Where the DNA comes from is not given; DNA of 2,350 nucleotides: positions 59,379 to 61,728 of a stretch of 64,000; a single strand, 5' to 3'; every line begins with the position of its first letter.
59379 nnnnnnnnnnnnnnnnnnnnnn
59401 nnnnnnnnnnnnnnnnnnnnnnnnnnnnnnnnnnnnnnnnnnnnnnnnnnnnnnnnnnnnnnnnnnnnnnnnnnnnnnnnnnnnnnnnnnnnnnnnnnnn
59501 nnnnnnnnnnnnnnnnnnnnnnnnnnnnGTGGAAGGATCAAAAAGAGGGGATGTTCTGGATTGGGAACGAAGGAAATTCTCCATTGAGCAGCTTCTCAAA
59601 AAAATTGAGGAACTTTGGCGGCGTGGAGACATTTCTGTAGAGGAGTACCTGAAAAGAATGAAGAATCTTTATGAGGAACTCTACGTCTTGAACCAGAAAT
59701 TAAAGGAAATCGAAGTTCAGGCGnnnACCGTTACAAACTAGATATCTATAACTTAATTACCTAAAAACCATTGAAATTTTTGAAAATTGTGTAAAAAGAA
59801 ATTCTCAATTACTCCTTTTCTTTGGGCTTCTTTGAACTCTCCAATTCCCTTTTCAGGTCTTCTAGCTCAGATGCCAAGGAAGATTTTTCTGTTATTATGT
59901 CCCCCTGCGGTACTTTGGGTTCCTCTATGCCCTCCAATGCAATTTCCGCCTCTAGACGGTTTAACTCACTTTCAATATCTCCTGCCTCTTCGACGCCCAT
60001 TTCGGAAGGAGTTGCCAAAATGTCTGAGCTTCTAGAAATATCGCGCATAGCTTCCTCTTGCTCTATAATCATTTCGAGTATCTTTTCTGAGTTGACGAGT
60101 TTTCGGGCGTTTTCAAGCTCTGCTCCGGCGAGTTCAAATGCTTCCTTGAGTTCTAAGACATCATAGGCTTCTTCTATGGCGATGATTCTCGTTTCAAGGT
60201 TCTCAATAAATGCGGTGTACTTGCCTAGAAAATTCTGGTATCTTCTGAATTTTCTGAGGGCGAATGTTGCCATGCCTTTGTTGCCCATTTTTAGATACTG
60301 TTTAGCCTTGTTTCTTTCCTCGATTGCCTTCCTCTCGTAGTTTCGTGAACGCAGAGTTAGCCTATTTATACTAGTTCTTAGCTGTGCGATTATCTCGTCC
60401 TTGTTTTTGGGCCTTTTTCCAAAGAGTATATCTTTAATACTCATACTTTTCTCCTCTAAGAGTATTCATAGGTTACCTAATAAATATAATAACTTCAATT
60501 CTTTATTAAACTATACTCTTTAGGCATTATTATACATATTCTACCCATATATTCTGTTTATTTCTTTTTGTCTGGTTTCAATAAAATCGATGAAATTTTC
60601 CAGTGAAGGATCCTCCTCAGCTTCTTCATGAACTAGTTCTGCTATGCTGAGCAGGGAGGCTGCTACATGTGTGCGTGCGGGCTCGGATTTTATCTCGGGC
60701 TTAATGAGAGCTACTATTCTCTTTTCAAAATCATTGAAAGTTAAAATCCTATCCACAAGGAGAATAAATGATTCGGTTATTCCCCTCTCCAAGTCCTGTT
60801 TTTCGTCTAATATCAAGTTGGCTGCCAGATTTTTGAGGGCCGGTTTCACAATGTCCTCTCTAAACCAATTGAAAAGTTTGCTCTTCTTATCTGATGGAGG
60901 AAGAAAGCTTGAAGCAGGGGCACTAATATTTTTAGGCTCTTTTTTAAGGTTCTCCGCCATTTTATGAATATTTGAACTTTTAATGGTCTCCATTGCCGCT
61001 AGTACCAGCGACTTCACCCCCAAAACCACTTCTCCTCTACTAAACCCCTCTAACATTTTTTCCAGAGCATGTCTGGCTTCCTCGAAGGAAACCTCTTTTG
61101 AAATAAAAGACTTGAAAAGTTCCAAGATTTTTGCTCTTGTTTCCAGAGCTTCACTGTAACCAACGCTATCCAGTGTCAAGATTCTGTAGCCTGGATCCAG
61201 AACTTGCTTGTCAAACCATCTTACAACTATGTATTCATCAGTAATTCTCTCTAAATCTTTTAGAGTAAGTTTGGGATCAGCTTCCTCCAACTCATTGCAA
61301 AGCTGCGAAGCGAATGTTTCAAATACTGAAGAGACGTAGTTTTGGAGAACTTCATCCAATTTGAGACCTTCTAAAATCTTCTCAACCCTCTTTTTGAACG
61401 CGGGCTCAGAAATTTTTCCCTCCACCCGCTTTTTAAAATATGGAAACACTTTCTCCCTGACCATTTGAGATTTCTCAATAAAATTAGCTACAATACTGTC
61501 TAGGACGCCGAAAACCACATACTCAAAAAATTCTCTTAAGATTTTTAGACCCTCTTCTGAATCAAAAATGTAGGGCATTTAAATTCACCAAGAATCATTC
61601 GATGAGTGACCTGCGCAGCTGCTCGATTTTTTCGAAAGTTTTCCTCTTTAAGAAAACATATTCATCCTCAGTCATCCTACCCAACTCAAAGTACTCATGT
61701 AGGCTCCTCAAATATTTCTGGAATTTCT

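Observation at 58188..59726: Multi-zinc-finger, coiled-coil, PH/GRAM-like, SHOCT-like protein convergent on the Snf7 gene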

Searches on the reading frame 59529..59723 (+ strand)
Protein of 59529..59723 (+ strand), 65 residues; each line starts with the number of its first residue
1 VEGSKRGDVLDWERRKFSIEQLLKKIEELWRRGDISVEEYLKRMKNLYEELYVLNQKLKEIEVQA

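Call 6: search_protein_families(library=pfam, proteins=[window:59529-59723:+], max_evalue=10)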
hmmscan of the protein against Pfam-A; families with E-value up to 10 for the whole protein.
seq(65 aa): 3 families
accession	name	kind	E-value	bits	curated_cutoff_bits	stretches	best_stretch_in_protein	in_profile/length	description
PF09454.15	Vps23_core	-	0.0018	18.7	26.8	1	18-53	22-57/64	Vps23 core domain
PF05120.17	GvpG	-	0.054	14.1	30.6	1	18-51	32-65/67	Gas vesicle protein G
PF00831.28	Ribosomal_L29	-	0.54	10.7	24.5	1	15-29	4-18/57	Ribosomal L29 protein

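Call 32: search_solved_structures(query=A2, max_evalue=10, show_alignments=3)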
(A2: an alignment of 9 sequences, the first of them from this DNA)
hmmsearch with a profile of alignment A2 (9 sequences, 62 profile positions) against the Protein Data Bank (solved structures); distinct sequences matched with E-value up to 10: 23.
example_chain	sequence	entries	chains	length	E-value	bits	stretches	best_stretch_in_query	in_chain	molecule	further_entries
4yxz_A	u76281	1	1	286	0.001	21.9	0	13-35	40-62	dTor_9x31L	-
9k9w_M2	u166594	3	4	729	0.0011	21.8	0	21-40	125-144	Glr2806 protein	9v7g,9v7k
5byo_A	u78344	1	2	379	0.0011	21.7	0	13-35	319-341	dTor_12x31L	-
2m5w_A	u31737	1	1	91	0.04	16.7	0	30-55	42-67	Lupus La protein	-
8glv_Lc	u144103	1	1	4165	0.047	16.5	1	3-35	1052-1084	DHC2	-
4yxy_A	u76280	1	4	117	0.054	16.3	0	13-35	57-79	dTor_9x31L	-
7eyd_09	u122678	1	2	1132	0.058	16.2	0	20-47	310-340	Phycobiliprotein ApcE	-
2heu_A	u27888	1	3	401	0.073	15.9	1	29-53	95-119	Sugar ABC transporter, sugar-binding protein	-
8wql_BB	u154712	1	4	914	0.091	15.6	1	19-39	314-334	LCM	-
2hfb_A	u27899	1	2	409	0.15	14.9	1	29-53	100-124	Sugar ABC transporter, sugar-binding protein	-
6pql_A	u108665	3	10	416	0.15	14.9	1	29-53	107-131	ABC transporter sugar-binding protein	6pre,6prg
2hq0_A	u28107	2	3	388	0.2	14.5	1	29-53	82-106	Sugar ABC transporter, sugar-binding protein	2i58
7sc7_BD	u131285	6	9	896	0.26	14.1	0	21-40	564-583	Phycobiliprotein ApcE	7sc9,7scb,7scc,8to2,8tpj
9k9w_j5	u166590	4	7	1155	0.42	13.5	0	19-47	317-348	Phycobiliprotein ApcE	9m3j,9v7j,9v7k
6anr_A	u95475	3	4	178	0.59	13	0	39-58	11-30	Colibactin self-protection protein ClbS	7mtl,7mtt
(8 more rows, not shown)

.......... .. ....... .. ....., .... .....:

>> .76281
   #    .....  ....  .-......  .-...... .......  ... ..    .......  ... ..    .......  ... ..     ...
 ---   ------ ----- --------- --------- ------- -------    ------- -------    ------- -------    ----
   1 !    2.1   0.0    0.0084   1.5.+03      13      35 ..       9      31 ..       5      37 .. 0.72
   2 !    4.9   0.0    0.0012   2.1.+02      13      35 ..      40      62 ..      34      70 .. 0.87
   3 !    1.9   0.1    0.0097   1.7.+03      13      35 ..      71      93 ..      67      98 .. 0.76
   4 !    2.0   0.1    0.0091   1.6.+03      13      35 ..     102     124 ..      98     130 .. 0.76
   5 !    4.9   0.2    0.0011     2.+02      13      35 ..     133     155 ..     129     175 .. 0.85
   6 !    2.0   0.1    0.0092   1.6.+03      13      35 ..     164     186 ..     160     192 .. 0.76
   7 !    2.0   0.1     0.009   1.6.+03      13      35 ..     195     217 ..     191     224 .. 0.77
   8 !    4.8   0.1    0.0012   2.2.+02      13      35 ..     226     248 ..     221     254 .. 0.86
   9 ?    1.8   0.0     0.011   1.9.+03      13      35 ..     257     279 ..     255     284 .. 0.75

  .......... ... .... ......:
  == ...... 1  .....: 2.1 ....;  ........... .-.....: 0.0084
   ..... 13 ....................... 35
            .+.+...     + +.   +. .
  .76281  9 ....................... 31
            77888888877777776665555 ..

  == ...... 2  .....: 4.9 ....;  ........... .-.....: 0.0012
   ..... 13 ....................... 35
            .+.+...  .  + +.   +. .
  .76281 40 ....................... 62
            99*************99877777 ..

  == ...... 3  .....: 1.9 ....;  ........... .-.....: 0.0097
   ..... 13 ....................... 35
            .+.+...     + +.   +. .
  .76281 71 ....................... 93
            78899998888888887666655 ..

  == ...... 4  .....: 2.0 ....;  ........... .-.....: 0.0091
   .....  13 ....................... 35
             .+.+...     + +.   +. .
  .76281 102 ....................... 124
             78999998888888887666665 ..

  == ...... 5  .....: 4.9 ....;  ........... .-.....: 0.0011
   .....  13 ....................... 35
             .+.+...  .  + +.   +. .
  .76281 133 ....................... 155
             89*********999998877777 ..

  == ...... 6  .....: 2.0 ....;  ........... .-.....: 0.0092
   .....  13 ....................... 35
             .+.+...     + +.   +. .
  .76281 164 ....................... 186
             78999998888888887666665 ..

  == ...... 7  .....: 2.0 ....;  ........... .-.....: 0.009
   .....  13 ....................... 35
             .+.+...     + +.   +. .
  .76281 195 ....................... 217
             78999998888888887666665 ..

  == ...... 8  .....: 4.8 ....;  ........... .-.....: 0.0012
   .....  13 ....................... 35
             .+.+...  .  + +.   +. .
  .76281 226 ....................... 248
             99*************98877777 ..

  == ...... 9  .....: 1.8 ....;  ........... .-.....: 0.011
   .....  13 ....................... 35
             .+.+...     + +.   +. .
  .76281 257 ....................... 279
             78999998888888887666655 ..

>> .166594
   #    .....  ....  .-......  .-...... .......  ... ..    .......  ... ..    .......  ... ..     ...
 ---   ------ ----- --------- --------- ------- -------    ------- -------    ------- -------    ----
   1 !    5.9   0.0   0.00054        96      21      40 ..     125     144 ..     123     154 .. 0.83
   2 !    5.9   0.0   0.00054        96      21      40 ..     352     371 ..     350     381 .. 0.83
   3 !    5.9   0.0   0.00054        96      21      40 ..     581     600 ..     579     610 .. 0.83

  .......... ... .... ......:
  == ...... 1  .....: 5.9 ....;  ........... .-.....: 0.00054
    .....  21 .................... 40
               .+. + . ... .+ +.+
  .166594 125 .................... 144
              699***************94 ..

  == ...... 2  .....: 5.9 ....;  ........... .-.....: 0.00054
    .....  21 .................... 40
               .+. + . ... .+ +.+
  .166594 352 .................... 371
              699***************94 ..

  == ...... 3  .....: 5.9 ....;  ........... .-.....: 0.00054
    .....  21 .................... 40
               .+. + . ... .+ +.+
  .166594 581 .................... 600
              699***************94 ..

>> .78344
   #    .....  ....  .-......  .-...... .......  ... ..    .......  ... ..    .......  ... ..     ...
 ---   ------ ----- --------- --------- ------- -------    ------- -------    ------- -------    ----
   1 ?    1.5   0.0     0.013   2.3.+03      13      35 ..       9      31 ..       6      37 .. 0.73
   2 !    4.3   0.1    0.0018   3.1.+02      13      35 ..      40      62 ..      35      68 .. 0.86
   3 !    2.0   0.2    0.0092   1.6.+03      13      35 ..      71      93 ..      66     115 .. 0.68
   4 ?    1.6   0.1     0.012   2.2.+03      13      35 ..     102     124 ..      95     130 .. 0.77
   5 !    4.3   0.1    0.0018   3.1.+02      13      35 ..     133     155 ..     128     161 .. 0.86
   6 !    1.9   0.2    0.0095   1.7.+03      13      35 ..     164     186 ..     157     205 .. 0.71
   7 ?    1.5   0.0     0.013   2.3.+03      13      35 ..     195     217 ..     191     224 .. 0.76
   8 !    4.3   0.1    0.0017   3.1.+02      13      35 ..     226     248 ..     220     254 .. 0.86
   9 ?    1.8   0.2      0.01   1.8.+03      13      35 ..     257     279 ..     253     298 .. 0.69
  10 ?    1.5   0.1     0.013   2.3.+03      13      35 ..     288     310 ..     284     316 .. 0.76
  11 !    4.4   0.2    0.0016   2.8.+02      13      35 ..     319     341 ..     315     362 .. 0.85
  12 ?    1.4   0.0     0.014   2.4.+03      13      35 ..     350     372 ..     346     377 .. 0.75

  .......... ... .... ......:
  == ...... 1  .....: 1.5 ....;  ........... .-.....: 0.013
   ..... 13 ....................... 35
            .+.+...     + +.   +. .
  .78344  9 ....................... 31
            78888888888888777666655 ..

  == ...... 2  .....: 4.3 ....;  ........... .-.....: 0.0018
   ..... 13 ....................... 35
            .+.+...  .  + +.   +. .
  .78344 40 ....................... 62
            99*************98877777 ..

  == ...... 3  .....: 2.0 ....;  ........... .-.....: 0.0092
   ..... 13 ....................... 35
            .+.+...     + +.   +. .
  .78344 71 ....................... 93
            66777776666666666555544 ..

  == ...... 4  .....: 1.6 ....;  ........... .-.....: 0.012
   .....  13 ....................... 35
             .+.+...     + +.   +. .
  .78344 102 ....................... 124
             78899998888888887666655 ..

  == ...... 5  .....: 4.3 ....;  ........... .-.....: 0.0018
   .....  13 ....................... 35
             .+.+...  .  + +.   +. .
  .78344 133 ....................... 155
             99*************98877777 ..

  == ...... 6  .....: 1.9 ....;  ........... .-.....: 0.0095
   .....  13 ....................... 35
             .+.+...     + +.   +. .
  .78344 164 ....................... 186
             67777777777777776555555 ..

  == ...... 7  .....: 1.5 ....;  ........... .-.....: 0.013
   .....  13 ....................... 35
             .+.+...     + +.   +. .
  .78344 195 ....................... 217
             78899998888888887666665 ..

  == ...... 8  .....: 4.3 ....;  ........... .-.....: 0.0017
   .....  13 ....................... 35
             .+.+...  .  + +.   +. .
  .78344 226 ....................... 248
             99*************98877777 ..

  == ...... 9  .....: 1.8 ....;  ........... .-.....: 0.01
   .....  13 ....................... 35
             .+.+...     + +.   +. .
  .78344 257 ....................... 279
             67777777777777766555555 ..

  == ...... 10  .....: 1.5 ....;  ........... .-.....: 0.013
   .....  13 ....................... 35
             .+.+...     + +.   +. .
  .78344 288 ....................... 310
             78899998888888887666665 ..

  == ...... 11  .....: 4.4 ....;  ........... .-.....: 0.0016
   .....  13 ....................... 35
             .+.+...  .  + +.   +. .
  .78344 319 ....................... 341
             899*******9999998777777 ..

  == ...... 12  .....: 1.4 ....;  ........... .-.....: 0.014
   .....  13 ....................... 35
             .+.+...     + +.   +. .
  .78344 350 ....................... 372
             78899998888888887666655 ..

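Call 43: search_protein_families(library=pfam, alignment_id=A2, max_evalue=10)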
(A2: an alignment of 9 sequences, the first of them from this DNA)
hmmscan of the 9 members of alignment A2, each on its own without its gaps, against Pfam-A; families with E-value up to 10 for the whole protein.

A. member 1, seq(62 aa): 3 families
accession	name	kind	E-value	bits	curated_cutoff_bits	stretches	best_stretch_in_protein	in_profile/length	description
PF09454.15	Vps23_core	-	0.0016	18.9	26.8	1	15-50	22-57/64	Vps23 core domain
PF05120.17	GvpG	-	0.048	14.3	30.6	1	15-48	32-65/67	Gas vesicle protein G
PF00831.28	Ribosomal_L29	-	0.45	11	24.5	1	12-26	4-18/57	Ribosomal L29 protein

B. families by the number of members that match (of 9 scanned): 20 families
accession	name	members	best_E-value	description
PF09454.15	Vps23_core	7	0.0016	Vps23 core domain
PF05120.17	GvpG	3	0.033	Gas vesicle protein G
PF17675.6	APG6_N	2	0.0011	Apg6 coiled-coil region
PF14712.11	Snapin_Pallidin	1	0.0043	Snapin/Pallidin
PF25051.1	WHD_MCM8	1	0.011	MCM8 winged helix domain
PF11447.13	DUF3201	1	0.015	Protein of unknown function (DUF3201)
PF22709.1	Mu_Gam-Sipho_Gp157-TOTE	1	0.032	Mu Gam/Sipho_Gp157-like domain of the TOTE conflict systems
PF25566.1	RIMB1_N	1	0.033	RIMB1-like, N-terminal domain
PF05043.19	Mga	1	0.035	Mga helix-turn-helix domain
PF18822.6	CdvA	1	0.042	CdvA-like coiled-coil domain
PF17588.7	DUF5486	1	0.046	Family of unknown function (DUF5486)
PF06014.16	YqgQ-like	1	0.05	YqgQ-like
PF19963.4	VMAP-M1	1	0.072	vWA-MoxR associated protein middle region (VMAP-M) 1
PF16519.10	TRPM_tetra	1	0.076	Tetramerisation domain of TRPM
PF02059.20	IL3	1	0.094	Interleukin-3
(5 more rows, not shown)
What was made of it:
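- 59535..59723 (+): C-terminal helical hairpin (residues 450-478 and 484-511): Vps23-type steadiness box (SB). Vps23_core weak hits in 7 of 9 orthologue tails (call 43).
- On Znr_CC_PH_SB (asCOG cog.011556): The direct PF09454 hit is below cut-off (calls 6, 43).
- On ESCRT-I Vps23 core / steadiness box (PF09454): The target scores 18.7-18.9 bits against a cut-off of 26.8 (calls 6, 43).
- Vps23_core weak hits in 7 of 9 tails (call 43).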

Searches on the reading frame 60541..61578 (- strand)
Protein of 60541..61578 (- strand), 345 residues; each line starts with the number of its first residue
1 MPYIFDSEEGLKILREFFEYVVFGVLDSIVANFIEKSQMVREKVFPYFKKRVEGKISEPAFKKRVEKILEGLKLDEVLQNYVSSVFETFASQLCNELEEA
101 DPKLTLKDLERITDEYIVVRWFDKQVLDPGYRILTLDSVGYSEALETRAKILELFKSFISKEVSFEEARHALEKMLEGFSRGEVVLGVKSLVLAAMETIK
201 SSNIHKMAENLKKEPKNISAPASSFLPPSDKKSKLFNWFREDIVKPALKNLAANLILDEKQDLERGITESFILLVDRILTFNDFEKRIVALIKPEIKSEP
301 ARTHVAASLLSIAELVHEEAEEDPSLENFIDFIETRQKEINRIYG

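Call 3: search_protein_families(library=pfam, proteins=[window:60541-61578:-], max_evalue=1)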
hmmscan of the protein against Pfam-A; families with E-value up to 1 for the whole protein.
window:60541-61578:- (345 aa): 3 families
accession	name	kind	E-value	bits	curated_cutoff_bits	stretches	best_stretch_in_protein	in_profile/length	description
PF13720.11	Acetyltransf_11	-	0.05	14.4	24.5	0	312-339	53-80/82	Udp N-acetylglucosamine O-acyltransferase; Domain 2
PF25071.1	DUF7795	-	0.073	13.5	27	1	146-182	2-38/123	Domain of unknown function (DUF7795)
PF07531.19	TAFH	-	0.087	13.3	27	0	136-177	12-53/90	NHR1 homology to TAF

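Call 4: search_protein_families(library=ncbifam, proteins=[window:60541-61578:-], max_evalue=1)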
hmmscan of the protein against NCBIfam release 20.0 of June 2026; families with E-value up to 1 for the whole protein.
window:60541-61578:- (345 aa): 3 families
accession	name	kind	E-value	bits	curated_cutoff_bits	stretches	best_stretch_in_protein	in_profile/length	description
NF005009.0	PRK06404.1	equivalog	0.011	15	422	1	24-88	73-134/351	anthranilate synthase component I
TIGR01691.1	enolase-ppase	equivalog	0.031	13.7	128.1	1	38-73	16-51/224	acireductone synthase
NF000244.1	MecI_of_mecC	exception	0.33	10.9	250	0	147-198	62-105/125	mecC-type methicillin resistance repressor MecI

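Call 97: search_protein_families(library=padloc, proteins=[window:60541-61578:-], max_evalue=0.01)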
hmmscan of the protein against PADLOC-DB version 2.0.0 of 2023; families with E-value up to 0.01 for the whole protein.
window:60541-61578:- (345 aa): 0 families
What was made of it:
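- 60541..61578 (-): 345-aa protein of unknown function, a conserved partner encoded directly downstream of the HerA-like ATPase. No Pfam, NCBIfam or PADLOC family (calls 3, 4, 97).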
